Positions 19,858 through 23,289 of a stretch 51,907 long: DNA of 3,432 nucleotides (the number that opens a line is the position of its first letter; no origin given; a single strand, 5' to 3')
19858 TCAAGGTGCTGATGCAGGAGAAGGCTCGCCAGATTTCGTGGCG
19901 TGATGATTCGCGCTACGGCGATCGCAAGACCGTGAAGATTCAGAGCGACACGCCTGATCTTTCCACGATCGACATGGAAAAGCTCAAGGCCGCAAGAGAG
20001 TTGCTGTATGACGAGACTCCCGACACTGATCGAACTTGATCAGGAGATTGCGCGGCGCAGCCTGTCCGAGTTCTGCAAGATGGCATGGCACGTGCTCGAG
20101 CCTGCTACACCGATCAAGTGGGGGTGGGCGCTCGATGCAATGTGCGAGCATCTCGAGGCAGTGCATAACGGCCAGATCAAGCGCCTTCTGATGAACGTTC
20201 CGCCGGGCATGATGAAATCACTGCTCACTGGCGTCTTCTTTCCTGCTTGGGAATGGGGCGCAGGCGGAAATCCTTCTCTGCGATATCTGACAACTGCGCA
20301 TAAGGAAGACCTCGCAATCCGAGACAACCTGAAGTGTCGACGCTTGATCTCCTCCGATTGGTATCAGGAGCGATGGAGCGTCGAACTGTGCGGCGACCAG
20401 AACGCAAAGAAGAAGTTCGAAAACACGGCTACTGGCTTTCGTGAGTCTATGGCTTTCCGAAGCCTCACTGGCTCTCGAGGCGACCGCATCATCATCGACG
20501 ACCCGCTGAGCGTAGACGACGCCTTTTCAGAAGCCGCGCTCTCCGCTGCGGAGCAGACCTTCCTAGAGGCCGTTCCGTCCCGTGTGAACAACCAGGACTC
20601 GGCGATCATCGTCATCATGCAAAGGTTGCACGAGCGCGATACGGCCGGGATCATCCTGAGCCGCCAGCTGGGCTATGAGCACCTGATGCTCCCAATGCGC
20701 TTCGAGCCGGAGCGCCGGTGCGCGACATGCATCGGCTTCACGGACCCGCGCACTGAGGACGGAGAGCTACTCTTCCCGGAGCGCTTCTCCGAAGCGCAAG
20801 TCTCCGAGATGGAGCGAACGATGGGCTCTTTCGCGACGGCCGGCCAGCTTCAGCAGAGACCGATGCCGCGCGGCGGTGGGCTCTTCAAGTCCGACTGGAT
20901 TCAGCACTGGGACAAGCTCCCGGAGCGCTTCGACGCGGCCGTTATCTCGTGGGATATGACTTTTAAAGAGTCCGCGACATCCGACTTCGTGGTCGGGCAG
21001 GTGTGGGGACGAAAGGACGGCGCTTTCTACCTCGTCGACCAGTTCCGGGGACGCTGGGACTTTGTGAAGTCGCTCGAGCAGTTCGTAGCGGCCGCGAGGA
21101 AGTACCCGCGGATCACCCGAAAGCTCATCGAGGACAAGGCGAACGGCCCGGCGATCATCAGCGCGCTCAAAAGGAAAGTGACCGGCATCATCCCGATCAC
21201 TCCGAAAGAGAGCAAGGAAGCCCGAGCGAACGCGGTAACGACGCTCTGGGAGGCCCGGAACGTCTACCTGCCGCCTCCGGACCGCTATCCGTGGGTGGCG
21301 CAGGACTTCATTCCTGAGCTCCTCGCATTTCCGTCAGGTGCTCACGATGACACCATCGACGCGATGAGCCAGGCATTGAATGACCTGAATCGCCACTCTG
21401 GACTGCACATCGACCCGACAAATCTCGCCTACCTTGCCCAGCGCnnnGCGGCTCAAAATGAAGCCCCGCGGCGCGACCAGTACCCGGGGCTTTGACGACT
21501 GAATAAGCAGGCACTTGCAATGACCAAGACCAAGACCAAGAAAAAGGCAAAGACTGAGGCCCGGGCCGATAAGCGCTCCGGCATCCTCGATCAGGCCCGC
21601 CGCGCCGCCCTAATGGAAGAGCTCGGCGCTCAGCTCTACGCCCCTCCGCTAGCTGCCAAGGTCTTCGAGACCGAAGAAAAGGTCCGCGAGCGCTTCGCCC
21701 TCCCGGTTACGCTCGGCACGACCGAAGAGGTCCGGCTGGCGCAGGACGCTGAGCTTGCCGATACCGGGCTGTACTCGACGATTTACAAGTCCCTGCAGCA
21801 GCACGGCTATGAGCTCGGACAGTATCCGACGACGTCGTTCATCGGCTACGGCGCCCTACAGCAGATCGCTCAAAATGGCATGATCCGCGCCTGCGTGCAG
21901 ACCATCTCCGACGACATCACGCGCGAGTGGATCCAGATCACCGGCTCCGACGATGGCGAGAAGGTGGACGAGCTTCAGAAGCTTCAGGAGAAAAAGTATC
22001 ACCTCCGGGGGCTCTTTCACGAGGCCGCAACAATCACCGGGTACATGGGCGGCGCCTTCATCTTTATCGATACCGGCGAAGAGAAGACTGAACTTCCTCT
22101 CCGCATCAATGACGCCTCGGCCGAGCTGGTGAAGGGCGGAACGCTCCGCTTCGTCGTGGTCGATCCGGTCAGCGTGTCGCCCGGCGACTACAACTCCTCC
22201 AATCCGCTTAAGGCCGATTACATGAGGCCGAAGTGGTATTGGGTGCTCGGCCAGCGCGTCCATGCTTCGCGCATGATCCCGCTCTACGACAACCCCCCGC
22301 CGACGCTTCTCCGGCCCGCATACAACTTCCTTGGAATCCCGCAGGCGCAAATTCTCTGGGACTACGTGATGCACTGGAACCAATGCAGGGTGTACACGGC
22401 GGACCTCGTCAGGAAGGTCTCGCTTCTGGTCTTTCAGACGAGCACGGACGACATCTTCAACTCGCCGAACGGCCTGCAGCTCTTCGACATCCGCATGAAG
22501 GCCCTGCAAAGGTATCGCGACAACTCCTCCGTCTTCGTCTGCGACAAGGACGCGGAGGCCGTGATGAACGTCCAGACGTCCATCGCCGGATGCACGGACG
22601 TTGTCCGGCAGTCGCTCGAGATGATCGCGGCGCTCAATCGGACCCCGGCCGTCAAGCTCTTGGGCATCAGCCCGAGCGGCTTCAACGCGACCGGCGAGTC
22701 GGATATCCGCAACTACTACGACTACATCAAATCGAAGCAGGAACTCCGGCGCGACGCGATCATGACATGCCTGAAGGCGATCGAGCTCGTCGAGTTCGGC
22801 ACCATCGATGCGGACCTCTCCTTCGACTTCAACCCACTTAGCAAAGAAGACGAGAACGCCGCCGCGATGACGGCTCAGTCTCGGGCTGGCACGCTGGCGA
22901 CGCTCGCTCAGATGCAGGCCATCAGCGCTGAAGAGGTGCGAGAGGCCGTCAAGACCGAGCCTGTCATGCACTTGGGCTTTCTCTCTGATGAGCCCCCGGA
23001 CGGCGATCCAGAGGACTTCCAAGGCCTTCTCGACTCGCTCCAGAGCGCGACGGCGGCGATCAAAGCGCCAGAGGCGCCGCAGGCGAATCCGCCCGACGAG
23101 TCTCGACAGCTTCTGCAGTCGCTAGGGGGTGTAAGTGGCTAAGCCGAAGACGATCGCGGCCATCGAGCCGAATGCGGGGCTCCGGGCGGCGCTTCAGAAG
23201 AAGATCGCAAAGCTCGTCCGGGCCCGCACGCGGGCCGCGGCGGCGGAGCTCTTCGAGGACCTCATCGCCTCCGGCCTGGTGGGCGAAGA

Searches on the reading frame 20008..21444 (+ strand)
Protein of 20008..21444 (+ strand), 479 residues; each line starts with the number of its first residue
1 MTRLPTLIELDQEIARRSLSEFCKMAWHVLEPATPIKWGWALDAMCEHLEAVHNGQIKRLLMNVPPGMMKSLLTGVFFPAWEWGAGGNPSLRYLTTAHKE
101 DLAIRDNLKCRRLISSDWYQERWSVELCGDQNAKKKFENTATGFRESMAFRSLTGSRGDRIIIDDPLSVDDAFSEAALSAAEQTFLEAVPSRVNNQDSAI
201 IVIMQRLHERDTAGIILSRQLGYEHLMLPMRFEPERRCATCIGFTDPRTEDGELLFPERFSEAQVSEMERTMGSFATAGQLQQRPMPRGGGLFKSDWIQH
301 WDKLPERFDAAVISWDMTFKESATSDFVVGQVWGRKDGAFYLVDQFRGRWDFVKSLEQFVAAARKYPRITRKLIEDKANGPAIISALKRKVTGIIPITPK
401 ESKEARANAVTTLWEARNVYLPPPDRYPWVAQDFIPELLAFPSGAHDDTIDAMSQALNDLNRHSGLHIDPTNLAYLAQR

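Call 59: search_protein_families(library=phrogs, proteins=[window:20008-21444:+], max_evalue=0.00001)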
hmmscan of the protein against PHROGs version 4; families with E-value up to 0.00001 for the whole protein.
window:20008-21444:+ (479 aa): 5 families
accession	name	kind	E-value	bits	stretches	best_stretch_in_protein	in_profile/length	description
phrog_38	-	head and packaging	5.3e-94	317.3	1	13-465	267-708/760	terminase large subunit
phrog_5573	-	head and packaging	9.5e-51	173.6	1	250-461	22-235/250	terminase large subunit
phrog_4758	-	head and packaging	3.8e-35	122.4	1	11-227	12-228/243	terminase large subunit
phrog_979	-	head and packaging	5.6e-15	56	1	287-464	410-603/642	terminase large subunit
phrog_30251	-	head and packaging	8.7e-06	25.2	0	8-344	10-337/799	terminase large subunit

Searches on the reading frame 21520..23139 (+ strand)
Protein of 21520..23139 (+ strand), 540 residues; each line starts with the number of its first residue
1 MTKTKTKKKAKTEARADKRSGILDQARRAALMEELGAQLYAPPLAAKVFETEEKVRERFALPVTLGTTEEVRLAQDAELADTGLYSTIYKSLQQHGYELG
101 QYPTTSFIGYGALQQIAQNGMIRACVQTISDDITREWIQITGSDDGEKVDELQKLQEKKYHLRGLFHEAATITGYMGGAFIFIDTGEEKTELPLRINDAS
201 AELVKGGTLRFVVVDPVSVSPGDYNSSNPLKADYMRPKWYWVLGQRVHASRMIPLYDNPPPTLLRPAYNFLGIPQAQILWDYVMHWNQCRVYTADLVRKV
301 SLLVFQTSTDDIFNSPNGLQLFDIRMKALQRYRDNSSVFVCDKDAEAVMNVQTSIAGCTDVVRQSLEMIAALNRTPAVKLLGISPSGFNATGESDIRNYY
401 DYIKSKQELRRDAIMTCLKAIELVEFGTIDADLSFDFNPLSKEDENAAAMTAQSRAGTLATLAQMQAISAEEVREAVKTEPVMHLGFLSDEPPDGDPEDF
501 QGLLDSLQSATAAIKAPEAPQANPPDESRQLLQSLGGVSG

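Call 59: search_protein_families(library=phrogs, proteins=[window:21520-23139:+], max_evalue=0.00001)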
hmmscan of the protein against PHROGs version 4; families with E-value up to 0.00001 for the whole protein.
window:21520-23139:+ (540 aa): 7 families
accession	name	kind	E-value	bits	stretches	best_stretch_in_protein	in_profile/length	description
phrog_146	-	head and packaging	1.3e-85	289.5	1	69-499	18-447/587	portal protein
phrog_15528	-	head and packaging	6.6e-45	154.8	1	107-513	61-487/794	portal protein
phrog_30637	-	unknown function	6.1e-39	134.6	1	244-516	2-277/1119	-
phrog_4660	-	head and packaging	9.8e-30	104.6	1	102-512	103-511/765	minor head protein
phrog_12751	-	unknown function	1.3e-21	78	1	278-478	17-219/283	-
phrog_15615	-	head and packaging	1.2e-07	32.4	1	117-252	42-174/194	virion structural protein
phrog_220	-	head and packaging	4.3e-07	29.3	1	277-474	231-433/1338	minor head protein and DNA pilot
